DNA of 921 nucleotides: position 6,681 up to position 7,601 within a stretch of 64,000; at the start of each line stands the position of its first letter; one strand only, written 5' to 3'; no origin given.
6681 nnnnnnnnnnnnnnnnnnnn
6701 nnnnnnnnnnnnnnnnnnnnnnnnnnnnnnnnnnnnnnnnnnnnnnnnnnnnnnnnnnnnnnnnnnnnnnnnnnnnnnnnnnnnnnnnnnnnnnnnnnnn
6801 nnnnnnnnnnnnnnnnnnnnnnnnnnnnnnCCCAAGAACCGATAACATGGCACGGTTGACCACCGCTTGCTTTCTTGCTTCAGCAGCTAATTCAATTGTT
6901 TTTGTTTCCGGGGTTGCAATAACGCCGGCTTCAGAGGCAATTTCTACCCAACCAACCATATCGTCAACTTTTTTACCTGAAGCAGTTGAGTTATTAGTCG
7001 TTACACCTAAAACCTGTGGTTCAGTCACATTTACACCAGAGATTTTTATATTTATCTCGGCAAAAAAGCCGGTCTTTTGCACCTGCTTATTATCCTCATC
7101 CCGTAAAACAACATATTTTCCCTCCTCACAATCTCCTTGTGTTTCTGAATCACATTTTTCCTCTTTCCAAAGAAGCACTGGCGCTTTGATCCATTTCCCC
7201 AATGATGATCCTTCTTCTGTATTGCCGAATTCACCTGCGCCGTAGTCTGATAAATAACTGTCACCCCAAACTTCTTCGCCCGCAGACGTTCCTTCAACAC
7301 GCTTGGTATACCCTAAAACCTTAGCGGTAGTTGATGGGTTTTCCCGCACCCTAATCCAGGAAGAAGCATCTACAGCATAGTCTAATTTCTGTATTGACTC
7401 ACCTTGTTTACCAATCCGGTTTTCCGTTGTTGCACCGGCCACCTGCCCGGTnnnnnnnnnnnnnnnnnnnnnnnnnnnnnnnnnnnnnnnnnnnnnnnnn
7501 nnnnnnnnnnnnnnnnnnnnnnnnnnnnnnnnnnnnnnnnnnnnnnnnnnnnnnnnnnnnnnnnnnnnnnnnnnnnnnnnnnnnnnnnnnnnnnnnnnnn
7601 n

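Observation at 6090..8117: MacB/FtsX permeases with SH3b-like insert dedicated to a giant adhesin-like protein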

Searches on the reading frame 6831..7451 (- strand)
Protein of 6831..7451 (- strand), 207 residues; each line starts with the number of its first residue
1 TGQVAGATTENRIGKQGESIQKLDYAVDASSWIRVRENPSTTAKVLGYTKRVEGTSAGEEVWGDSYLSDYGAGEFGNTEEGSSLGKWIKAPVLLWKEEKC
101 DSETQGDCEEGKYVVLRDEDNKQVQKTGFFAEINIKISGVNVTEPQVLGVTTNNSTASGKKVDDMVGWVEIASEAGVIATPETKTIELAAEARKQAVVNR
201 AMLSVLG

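Call 12: search_protein_families(library=pfam, proteins=[window:6831-7451:-], max_evalue=10)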
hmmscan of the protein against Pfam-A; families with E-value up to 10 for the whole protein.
seq(207 aa): 1 family
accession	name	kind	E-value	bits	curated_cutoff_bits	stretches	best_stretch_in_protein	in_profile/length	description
PF05981.17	CreA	-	0.057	13.9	25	1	134-197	14-79/131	CreA protein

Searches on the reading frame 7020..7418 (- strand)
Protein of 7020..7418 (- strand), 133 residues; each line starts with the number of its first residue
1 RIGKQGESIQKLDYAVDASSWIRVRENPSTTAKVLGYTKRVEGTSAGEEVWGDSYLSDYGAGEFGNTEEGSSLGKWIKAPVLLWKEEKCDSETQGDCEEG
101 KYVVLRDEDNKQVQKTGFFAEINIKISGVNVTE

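Call 46: predict_structure(alignment_id=A2)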
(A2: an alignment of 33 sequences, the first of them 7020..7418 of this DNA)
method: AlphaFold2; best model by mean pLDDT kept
length: 133 residues; sequences in the alignment: 33
mean_pLDDT: 93.5   pTM: 0.85
mean pLDDT of the five models: 93.5, 93.2, 91.7, 91.1, 90.8
residues with pLDDT >= 90: 113; 70-90: 17; 50-70: 3; < 50: 0
segments of 3 or more residues with pLDDT < 50: none
pLDDT, mean of each block of 10 residues (from residue 1): 94 94 97 97 92 95 95 97 95 89 94 96 87 66
secondary structure, 60 per line:
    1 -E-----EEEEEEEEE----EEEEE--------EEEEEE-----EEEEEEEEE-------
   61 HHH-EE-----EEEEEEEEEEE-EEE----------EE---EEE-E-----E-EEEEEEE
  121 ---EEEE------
elements in order: E8-16 E21-25 E34-39 E45-53 E72-82 E84-86 E102-104 E114-120 E124-127

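Call 49: fold_search(model_id=the predicted structure, library=pdb)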
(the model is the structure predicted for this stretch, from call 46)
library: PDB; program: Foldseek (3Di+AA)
matches with E <= 10: 435; with E <= 0.001: 0
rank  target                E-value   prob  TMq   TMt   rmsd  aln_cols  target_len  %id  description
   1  6biq_A                1.5e-01  0.15  0.23  0.13  17.1       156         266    8  Structure of NlpC2 from Trichomonas vaginalis (released 2018-11-07)
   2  8fop_B                1.5e-01  0.05  0.13  0.13  17.6       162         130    9  Structure of Agrobacterium tumefaciens bacteriophage Milano curved tail (released 2024-01-17)
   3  9jgh_C                2.5e-01  0.04  0.13  0.11  20.3       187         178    8  cryo-EM structure of the TTP polymer at the tube's end (released 2025-07-16)
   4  8v3t_B                2.6e-01  0.03  0.13  0.12  20.4       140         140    8  CryoEM Structure of Diffocin - precontracted - Collar (released 2024-08-28)
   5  5d74_B                2.7e-01  0.28  0.23  0.14  13.6       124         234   14  The crystal structure of Ly7917 (released 2016-08-17)
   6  9kz1                  2.9e-01  0.41  0.27  0.39  13.8       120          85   17  Crystal structure of PlySb from a chimeolysin ClyR (released 2025-10-22)
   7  8bnv                  2.9e-01  0.08  0.16  0.09  13.2       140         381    8  Crystal structure of Pif1 from Deferribacter desulfuricans in apo from (released 2023-03-08)
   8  2kt8_MODEL_1_A        3.0e-01  0.89  0.34  0.54   8.7       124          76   15  Solution NMR structure of the CPE1231(468-535) protein from Clostridium perfringens, Northeast Structural Geno (released 2010-02-02)
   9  6bim                  3.2e-01  0.12  0.22  0.12  17.0       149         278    8  Structure of NlpC1 from Trichomonas vaginalis (released 2018-11-07)
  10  7oar_A                3.4e-01  0.05  0.13  0.06  14.1       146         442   10  Crystal structure of helicase Pif1 from Thermus oshimai in complex with parallel G-quadruplex (released 2022-03-09)
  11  1r77_A                3.8e-01  0.44  0.28  0.36  12.9       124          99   11  Crystal structure of the cell wall targeting domain of peptidylglycan hydrolase ALE-1 (released 2005-04-12)
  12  4krt_A                3.8e-01  0.10  0.19  0.09  15.0       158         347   12  X-ray structure of endolysin from clostridium perfringens phage phiSM101 (released 2014-04-02)
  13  8fop_C                4.0e-01  0.04  0.14  0.15  17.1       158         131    9  Structure of Agrobacterium tumefaciens bacteriophage Milano curved tail (released 2024-01-17)
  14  9occ_B                4.0e-01  0.04  0.14  0.13  21.1       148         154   12  Sf11 bacteriophage tail (released 2025-11-12)
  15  9hz7_M                4.2e-01  0.03  0.13  0.13  16.7       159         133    9  Agrobacterium phage 7-7-1 tail (released 2025-12-10)
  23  1r77_B                7.0e-01  0.28  0.30  0.38  14.1       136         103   12  Crystal structure of the cell wall targeting domain of peptidylglycan hydrolase ALE-1 (released 2005-04-12)
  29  7aqh_A                7.8e-01  0.23  0.29  0.39  13.0       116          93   21  Cell wall binding domain of the Staphylococcal phage 2638A endolysin (released 2020-12-02)
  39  5leo_A                8.7e-01  0.28  0.31  0.42  14.3       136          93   12  Complex structure of lysostaphin SH3b domain with peptidoglycan fragment (released 2017-07-12)
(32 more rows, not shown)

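Call 53: fold_search(model_id=the predicted structure, library=viral)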
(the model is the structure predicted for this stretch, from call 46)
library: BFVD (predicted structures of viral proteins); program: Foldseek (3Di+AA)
matches with E <= 10: 571; with E <= 0.001: 0
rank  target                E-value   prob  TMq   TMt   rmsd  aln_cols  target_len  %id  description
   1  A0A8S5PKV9            2.7e-02  0.99  0.35  0.45   7.3       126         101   13  SH3 domain protein [Siphoviridae sp. ct8M020]
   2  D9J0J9                7.2e-02  0.72  0.28  0.15  13.5       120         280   16  N-acetylmuramoyl-L-alanine amidase [Brochothrix phage A9]
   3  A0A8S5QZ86            8.9e-02  0.84  0.31  0.45  11.1       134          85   13  SH3 domain protein [Siphoviridae sp. ctoiA13]
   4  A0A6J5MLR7            9.4e-02  0.92  0.34  0.14   8.1       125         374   13  Uncharacterized protein [uncultured Caudovirales phage]
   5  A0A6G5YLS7            9.9e-02  0.99  0.35  0.19   5.7       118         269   15  (no name in the UniProt tables at hand)
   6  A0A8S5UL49            1.2e-01  0.72  0.28  0.14  14.1       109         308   17  lysozyme [Siphoviridae sp. ctICF6]
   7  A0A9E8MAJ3            1.4e-01  0.96  0.38  0.23   6.2       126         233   12  (no name in the UniProt tables at hand)
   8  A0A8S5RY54            1.4e-01  0.06  0.13  0.12  14.8       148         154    7  Single-stranded DNA-binding protein [Myoviridae sp. ctNQV2]
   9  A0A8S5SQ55            1.5e-01  0.97  0.40  0.24   6.2       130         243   12  MurNAc-LAA [Siphoviridae sp. ctqSm5]
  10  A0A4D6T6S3            1.5e-01  0.14  0.21  0.24  15.6       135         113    9  Head-to-tail stopper [Gordonia phage Reyja]
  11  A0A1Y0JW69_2          1.6e-01  0.16  0.21  0.04  14.3       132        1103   10  (no name in the UniProt tables at hand)
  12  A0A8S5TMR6            1.8e-01  0.04  0.11  0.09  19.9       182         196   11  Tail tube protein [Siphoviridae sp. cttaA39]
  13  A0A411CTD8            1.8e-01  0.04  0.12  0.08  19.7       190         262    9  (no name in the UniProt tables at hand)
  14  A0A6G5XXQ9            1.9e-01  0.60  0.31  0.12  15.5       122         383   14  (no name in the UniProt tables at hand)
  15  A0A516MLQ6            2.1e-01  0.07  0.15  0.15  13.7       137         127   11  (no name in the UniProt tables at hand)
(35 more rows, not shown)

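Call 65: search_protein_representatives(alignment_id=A2)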
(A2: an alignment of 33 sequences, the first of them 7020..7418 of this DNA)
Query: 33 sequences, 133 profile positions. Proteins with E-value up to 0.001 (for the whole library): 150; up to 1e-10: 101; up to 1e-30: 20. The best 150 are listed.
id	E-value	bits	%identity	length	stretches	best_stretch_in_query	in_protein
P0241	8.9e-67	239.1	-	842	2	6-132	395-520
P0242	7.7e-45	168.1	-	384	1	2-130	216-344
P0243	1.9e-42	160.4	-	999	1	3-128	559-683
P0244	5.6e-40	152.4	-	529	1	3-128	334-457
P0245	4.0e-39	149.6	-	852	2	3-125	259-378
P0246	4.6e-36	139.7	-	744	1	5-130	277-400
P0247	1.7e-35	137.8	-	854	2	5-131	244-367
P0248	1.0e-34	135.4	-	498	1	4-129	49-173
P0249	1.5e-34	134.8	-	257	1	4-129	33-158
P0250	3.9e-34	133.5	-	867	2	4-131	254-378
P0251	1.2e-33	131.9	-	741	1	4-130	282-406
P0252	1.6e-33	131.5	-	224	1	3-126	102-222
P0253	2.2e-33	131.1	-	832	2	4-128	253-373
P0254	8.4e-33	129.2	-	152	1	4-130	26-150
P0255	1.2e-32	128.6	-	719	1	4-128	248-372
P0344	5.4e-10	55.3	-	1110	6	16-42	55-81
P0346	4.4e-09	52.4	-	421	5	15-42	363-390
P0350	8.8e-09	51.4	-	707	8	2-34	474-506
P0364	4.0e-06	42.8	-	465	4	32-72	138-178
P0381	1.4e-04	37.9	-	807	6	16-40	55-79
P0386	3.7e-04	36.4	-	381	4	16-58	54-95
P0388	5.8e-04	35.8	-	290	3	16-40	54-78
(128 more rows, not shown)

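Call 66: search_protein_families(library=pfam, proteins=[P0344, P0346, P0350, P0381, P0386, P0388, P0364, P0241, P0245], max_evalue=0.001)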
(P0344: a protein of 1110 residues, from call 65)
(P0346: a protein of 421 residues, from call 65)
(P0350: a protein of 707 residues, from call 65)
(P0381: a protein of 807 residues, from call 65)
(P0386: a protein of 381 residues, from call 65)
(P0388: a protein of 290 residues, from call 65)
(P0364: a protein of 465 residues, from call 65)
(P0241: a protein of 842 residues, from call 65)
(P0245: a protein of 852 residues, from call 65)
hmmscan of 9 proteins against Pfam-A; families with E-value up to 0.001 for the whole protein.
P0344 (1110 aa): 6 families
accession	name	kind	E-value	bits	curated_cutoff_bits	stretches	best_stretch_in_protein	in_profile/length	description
PF08239.17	SH3_3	-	9.4e-120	391.2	27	9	556-606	2-54/54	Bacterial SH3 domain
PF06347.19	SH3_4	-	1.6e-47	159.5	24.1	3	59-108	3-53/56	Bacterial SH3 domain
PF07653.23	SH3_2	-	1e-10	41.6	21.8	0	226-254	21-51/55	Variant SH3 domain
PF00018.34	SH3_1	-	1.6e-10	40.9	22.9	0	226-250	19-46/48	SH3 domain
PF01832.25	Glucosaminidase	-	2.1e-09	38.6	30.2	1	952-1091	2-121/123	Mannosyl-glycoprotein endo-beta-N-acetylglucosaminidase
PF18348.7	SH3_16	-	2.8e-08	33.8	25.8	0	213-252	5-46/49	Bacterial dipeptidyl-peptidase Sh3 domain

P0346 (421 aa): 4 families
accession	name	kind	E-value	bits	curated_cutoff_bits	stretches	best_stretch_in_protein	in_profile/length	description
PF08239.17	SH3_3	-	1.1e-57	192.4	27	5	369-418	2-53/54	Bacterial SH3 domain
PF06347.19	SH3_4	-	1.1e-29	102.4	24.1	3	296-342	5-52/56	Bacterial SH3 domain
PF07653.23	SH3_2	-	7.9e-13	48.3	21.8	0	232-267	18-55/55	Variant SH3 domain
PF17129.9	Peptidase_M99_C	-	7.7e-07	29.7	27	0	40-80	13-52/100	C-terminal domain of metallo-carboxypeptidase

P0350 (707 aa): 2 families
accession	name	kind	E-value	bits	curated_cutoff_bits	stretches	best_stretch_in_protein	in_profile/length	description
PF22336.2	RhiE-like_linker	-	6.2e-05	23.4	27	0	410-424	21-35/67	RhiE-like, KS-MAT linker domain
PF08197.16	TT_ORF2a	-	6.9e-05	23.2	22.1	0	582-597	29-44/49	pORF2a truncated protein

P0381 (807 aa): 6 families
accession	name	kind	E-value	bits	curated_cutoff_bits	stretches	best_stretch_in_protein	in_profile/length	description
PF08239.17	SH3_3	-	4.2e-86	283.5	27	6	60-110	2-54/54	Bacterial SH3 domain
PF06347.19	SH3_4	-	5.8e-34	116.1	24.1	3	59-107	3-52/56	Bacterial SH3 domain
PF07653.23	SH3_2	-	6.8e-13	48.5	21.8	0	77-111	18-54/55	Variant SH3 domain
PF01832.25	Glucosaminidase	-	2e-11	45.1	30.2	1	628-789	3-121/123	Mannosyl-glycoprotein endo-beta-N-acetylglucosaminidase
PF21096.2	RecA_C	-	4.2e-10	40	27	0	330-345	7-22/57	RecA C-terminal domain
PF18348.7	SH3_16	-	5.9e-06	26.4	25.8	0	149-173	18-44/49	Bacterial dipeptidyl-peptidase Sh3 domain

P0386 (381 aa): 7 families
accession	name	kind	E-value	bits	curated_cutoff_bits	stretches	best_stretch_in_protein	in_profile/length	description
PF08239.17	SH3_3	-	3.2e-66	219.8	27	4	58-109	1-54/54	Bacterial SH3 domain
PF06347.19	SH3_4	-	3.4e-19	68.8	24.1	1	307-353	5-52/56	Bacterial SH3 domain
PF07653.23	SH3_2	-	1.4e-13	50.8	21.8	0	325-358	20-55/55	Variant SH3 domain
PF17129.9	Peptidase_M99_C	-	5.9e-07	30.1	27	0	44-103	15-72/100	C-terminal domain of metallo-carboxypeptidase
PF18348.7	SH3_16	-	7.1e-06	26.1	25.8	0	228-271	1-46/49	Bacterial dipeptidyl-peptidase Sh3 domain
PF00018.34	SH3_1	-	1.6e-05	24.9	22.9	0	76-103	16-46/48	SH3 domain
PF21096.2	RecA_C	-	0.00023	21.7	27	0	329-342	10-23/57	RecA C-terminal domain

P0388 (290 aa): 5 families
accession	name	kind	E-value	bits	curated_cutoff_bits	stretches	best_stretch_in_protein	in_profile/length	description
PF08239.17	SH3_3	-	2.9e-49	165.5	27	3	225-276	1-54/54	Bacterial SH3 domain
PF06347.19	SH3_4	-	5.5e-21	74.5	24.1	3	59-106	4-52/56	Bacterial SH3 domain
PF07653.23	SH3_2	-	4.6e-15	55.5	21.8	1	120-189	11-54/55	Variant SH3 domain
PF20111.4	DUF6501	-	2.2e-09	37.4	23.8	0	72-110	27-66/67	Family of unknown function (DUF6501)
PF18348.7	SH3_16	-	4.2e-08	33.3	25.8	0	62-105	1-46/49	Bacterial dipeptidyl-peptidase Sh3 domain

P0364 (465 aa): 4 families
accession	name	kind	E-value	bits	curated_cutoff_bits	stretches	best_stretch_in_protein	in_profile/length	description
PF16158.11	N_BRCA1_IG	-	1.8e-70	234.8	28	4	130-230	1-108/108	Ig-like domain from next to BRCA1 gene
PF09394.16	Inhibitor_I42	-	6e-05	23.7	27.2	0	348-383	29-68/91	Chagasin family peptidase inhibitor I42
PF14882.11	INT_rpt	-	9.3e-05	23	26.5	0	429-440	17-28/55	Integrase repeat unit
PF07705.17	CARDB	-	0.00092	19.8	22.7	0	132-203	10-77/101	CARDB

P0241 (842 aa): 2 families
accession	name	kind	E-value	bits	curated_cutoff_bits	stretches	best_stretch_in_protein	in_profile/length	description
PF02687.27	FtsX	-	4.5e-18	65.9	25.5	1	712-834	3-119/120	FtsX-like permease C-terminal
PF12704.14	MacB_PCD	-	3.5e-17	63.8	27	1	110-228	1-117/207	MacB-like periplasmic core domain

P0245 (852 aa): 2 families
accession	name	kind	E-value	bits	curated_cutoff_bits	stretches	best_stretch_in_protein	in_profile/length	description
PF02687.27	FtsX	-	3.2e-19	69.6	25.5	1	721-844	2-119/120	FtsX-like permease C-terminal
PF12704.14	MacB_PCD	-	3.4e-13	50.8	27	1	114-227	1-112/207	MacB-like periplasmic core domain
